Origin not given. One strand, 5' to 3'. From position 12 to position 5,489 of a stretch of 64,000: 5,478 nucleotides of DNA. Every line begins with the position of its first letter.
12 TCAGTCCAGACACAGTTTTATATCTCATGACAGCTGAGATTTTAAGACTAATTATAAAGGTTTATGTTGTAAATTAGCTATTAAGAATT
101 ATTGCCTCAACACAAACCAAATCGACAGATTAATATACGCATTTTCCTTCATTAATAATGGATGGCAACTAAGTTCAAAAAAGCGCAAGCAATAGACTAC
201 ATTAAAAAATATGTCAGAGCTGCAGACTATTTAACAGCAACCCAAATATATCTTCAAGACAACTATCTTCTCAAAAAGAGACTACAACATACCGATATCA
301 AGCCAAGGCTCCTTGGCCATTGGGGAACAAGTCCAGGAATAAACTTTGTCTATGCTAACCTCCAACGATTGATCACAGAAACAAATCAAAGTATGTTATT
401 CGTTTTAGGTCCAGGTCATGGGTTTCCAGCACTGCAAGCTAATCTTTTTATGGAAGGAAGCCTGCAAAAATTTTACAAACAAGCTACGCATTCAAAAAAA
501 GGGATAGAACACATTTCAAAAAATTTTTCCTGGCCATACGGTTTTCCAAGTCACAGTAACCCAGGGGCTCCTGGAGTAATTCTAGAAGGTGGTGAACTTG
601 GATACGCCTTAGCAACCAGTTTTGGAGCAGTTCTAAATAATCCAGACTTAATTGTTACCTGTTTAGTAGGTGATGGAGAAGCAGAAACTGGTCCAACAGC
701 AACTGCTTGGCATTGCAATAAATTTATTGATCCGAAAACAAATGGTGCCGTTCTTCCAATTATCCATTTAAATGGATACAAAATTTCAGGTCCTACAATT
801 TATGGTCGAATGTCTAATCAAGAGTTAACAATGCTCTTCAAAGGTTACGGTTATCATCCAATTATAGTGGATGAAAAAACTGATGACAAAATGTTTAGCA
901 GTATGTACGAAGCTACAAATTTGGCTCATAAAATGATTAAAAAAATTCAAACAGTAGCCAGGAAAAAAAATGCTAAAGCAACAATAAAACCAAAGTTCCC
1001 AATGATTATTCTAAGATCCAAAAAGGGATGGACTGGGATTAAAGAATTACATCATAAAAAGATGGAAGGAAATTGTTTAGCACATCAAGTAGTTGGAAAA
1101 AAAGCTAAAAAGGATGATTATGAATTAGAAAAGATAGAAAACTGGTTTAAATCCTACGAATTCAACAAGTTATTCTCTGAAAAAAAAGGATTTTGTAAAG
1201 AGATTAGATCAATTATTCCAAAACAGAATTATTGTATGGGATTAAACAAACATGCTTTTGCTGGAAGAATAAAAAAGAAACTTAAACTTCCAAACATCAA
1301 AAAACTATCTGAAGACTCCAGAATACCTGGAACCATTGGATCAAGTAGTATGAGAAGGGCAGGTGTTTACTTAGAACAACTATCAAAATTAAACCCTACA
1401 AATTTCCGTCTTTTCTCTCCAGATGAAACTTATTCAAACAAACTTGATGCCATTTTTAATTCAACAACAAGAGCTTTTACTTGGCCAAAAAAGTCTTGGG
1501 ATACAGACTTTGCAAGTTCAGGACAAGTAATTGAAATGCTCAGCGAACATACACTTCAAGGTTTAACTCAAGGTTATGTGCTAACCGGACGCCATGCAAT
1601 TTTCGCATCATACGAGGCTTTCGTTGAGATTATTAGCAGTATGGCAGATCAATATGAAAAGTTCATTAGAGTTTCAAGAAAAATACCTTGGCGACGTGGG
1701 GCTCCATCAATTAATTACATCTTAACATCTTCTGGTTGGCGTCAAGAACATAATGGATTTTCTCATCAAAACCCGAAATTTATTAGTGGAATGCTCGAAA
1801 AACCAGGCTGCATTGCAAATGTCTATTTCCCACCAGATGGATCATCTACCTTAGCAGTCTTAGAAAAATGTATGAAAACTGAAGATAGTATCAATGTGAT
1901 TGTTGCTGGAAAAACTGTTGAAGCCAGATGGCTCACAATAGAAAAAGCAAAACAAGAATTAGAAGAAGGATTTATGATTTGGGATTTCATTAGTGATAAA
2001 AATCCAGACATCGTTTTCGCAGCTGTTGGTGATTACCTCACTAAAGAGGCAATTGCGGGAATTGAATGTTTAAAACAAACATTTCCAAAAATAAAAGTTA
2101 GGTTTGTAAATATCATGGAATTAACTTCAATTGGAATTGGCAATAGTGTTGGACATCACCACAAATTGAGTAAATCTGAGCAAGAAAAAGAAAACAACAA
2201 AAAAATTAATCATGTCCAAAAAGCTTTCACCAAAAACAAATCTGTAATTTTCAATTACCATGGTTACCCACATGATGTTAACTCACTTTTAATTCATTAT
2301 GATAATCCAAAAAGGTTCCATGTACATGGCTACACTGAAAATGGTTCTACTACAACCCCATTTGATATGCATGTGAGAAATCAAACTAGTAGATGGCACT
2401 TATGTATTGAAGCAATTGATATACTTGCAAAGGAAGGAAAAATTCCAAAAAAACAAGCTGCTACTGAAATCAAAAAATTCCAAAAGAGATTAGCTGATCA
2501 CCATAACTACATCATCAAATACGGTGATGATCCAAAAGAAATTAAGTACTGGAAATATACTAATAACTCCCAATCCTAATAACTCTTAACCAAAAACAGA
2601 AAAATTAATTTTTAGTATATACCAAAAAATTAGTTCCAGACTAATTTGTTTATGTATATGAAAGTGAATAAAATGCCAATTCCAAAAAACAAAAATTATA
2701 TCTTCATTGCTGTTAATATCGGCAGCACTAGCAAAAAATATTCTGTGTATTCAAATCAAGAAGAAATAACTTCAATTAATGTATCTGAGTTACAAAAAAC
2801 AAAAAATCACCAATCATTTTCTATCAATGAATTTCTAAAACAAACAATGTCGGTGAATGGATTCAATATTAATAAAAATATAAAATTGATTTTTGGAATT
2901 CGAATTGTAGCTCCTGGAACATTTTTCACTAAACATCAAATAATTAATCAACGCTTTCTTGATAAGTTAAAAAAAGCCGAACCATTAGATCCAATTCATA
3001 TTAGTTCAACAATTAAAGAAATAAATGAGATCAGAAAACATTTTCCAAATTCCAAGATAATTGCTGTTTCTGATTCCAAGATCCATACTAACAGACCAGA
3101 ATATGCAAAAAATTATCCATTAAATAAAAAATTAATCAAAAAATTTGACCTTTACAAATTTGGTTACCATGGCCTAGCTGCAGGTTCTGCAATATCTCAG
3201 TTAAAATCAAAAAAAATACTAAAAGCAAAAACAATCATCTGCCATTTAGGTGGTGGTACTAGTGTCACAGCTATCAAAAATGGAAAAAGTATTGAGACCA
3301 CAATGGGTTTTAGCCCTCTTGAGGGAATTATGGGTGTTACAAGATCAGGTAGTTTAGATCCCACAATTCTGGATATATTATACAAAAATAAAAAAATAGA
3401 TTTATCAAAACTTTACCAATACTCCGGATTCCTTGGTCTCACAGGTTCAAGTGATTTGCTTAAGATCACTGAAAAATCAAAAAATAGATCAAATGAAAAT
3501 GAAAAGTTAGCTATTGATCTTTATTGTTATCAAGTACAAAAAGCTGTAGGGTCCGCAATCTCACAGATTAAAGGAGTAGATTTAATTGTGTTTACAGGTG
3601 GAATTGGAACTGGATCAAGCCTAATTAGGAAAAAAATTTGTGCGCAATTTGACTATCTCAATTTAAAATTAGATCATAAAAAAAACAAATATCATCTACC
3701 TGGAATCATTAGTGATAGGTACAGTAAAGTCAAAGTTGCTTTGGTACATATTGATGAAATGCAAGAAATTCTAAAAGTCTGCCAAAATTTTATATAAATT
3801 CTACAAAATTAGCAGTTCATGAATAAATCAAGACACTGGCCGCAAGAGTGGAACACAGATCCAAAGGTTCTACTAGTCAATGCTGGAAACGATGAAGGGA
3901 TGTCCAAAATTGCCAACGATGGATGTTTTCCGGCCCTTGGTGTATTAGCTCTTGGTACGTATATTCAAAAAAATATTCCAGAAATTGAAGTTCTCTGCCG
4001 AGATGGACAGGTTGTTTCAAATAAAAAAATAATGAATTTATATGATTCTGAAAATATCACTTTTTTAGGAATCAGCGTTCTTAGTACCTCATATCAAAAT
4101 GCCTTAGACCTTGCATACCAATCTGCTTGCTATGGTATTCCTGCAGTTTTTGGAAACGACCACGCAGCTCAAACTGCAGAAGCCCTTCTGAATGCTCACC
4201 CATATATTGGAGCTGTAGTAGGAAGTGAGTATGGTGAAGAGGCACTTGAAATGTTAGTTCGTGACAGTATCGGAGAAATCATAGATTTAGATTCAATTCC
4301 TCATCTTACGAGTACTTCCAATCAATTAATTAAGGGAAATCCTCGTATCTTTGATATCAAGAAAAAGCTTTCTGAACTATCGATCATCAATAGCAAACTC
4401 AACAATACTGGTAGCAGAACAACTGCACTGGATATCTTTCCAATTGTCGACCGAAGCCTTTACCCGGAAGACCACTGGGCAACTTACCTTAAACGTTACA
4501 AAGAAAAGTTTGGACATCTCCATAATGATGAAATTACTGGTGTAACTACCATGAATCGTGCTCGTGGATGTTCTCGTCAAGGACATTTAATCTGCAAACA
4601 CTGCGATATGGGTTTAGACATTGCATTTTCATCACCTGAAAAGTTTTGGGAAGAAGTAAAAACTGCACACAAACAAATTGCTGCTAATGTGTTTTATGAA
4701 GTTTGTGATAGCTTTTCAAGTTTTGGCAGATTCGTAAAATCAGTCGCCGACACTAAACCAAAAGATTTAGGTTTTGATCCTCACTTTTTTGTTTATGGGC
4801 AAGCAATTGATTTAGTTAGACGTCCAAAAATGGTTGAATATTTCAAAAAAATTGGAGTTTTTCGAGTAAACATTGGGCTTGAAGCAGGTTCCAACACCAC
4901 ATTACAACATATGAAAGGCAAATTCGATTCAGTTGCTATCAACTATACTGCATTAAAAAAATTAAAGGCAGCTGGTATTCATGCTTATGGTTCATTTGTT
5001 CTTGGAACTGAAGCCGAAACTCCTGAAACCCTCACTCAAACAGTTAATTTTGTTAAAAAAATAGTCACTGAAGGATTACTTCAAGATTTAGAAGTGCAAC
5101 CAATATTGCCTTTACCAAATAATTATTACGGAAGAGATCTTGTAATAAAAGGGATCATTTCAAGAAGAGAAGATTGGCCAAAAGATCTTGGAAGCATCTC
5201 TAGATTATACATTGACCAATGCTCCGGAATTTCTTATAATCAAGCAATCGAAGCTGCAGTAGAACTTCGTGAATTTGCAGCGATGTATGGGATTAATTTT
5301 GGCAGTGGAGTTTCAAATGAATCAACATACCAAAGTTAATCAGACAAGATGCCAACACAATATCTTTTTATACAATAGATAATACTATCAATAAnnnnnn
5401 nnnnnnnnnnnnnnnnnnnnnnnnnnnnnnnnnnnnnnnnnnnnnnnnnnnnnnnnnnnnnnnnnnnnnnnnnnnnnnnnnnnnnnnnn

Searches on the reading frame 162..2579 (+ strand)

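Call 8: search_protein_families(library=pfam, proteins=[window:162-2579:+], max_evalue=0.001)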
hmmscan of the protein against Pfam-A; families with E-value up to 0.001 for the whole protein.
window:162-2579:+ (805 aa): 3 families
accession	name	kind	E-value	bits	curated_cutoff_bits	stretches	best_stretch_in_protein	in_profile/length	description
PF09364.15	XFP_N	-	4.9e-131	437.3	23.7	1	9-369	5-363/364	XFP N-terminal domain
PF03894.20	XFP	-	1.3e-68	230.7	22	1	400-572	3-176/177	D-xylulose 5-phosphate/D-fructose 6-phosphate phosphoketolase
PF09363.15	XFP_C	-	2.7e-57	193.9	23.4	1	584-798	1-201/202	XFP C-terminal domain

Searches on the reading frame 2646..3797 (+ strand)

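Call 74: search_protein_families(library=pfam, proteins=[window:2646-3797:+], max_evalue=0.001)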
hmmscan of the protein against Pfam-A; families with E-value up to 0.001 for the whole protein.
window:2646-3797:+ (383 aa): 1 family
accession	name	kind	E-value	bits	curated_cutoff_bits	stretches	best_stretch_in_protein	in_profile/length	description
PF00871.23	Acetate_kinase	-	1.9e-72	244.6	22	1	49-375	54-390/392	Acetokinase family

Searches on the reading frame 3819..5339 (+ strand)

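Call 8: search_protein_families(library=pfam, proteins=[window:3819-5339:+], max_evalue=0.001)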
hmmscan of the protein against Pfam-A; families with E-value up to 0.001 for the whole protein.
window:3819-5339:+ (506 aa): 2 families
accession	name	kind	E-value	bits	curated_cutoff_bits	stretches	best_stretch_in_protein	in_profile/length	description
PF04055.27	Radical_SAM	-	2.6e-09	37.9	29.5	1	247-412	3-166/166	Radical SAM superfamily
PF02310.24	B12-binding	-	3.3e-07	30.6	32.1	1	35-146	10-120/121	B12 binding domain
